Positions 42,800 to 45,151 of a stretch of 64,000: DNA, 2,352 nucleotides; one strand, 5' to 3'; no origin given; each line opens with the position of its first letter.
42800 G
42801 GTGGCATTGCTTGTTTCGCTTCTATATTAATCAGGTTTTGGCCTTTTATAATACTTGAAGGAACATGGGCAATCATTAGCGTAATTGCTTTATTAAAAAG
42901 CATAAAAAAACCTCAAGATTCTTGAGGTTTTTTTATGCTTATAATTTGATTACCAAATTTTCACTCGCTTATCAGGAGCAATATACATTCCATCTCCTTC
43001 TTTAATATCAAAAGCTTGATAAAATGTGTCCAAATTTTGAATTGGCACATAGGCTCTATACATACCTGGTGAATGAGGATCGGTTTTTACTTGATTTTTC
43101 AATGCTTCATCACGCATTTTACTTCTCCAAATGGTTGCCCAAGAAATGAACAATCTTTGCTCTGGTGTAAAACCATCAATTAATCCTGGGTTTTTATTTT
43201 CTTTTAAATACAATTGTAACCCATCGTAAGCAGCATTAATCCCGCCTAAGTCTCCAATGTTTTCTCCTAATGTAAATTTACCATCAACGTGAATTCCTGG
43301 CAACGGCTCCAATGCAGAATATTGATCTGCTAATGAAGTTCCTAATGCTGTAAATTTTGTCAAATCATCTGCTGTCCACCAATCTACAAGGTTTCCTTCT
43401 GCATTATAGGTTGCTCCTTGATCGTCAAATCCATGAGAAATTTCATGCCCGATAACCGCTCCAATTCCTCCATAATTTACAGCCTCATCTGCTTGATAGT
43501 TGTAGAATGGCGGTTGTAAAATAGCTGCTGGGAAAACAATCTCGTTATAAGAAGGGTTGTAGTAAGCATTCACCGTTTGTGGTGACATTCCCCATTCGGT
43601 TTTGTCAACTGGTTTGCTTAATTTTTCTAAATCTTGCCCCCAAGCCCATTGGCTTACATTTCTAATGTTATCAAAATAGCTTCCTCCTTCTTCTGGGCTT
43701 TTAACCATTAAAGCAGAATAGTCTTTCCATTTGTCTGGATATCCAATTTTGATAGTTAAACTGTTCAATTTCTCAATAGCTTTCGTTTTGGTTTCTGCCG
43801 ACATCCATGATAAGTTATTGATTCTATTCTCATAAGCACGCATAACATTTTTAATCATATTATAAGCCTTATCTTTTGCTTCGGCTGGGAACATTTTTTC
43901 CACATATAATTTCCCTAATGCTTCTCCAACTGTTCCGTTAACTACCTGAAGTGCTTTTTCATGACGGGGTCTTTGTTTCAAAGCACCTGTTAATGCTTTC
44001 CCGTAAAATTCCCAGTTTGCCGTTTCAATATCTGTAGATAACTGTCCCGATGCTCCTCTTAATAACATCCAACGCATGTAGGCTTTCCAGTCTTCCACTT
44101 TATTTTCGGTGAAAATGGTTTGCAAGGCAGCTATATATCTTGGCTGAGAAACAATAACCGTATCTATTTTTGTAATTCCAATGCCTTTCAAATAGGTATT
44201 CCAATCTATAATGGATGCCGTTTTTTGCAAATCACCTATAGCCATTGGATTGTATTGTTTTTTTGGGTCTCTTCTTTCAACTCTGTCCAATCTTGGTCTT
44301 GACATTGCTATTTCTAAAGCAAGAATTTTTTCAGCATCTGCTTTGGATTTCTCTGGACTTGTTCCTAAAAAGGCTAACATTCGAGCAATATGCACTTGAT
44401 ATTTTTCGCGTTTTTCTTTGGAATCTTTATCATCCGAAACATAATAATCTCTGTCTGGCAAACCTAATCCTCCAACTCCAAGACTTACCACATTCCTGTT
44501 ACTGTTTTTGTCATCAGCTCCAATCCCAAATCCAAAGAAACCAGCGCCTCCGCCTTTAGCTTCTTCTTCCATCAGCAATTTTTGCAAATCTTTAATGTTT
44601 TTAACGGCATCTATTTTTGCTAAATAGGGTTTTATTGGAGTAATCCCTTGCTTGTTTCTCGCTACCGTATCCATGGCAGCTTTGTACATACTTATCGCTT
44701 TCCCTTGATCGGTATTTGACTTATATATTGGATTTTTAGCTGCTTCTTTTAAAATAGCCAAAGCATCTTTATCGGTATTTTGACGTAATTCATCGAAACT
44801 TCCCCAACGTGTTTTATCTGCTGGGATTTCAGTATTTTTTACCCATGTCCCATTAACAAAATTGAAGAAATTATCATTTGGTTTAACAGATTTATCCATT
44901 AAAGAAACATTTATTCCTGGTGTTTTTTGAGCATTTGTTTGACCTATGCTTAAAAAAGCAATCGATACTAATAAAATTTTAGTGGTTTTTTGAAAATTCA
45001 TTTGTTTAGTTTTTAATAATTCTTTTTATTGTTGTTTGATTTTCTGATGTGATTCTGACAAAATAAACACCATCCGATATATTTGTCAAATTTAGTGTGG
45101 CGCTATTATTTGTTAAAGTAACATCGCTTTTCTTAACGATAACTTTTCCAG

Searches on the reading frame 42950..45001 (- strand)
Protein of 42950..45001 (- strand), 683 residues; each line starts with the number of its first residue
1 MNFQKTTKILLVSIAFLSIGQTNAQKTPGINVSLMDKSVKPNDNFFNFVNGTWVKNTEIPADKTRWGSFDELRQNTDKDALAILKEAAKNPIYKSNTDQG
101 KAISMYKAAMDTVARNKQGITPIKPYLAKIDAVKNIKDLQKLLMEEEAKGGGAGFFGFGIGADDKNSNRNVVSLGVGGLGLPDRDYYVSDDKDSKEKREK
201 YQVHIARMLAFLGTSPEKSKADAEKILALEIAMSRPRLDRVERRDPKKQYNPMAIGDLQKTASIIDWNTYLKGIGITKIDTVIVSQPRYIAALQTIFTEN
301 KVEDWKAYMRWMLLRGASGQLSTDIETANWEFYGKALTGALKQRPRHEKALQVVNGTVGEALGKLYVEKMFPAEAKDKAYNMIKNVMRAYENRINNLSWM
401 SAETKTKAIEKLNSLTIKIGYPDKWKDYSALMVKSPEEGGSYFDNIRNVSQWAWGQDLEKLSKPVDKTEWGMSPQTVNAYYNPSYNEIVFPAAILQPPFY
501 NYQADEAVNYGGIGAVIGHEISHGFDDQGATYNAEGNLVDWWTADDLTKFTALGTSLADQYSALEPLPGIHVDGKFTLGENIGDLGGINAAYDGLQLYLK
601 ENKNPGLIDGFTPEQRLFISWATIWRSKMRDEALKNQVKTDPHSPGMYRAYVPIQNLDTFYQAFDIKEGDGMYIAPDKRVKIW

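Call 77: search_protein_families(library=pfam, proteins=[window:42950-45001:-], max_evalue=0.00001)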
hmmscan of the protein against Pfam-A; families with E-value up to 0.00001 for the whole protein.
window:42950-45001:- (683 aa): 2 families
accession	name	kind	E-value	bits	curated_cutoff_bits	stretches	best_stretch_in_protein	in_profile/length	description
PF05649.18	Peptidase_M13_N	-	1.8e-123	413.2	32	1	41-422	1-381/381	Peptidase family M13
PF01431.27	Peptidase_M13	-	1.9e-69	233.8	24.5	1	478-680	1-205/205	Peptidase family M13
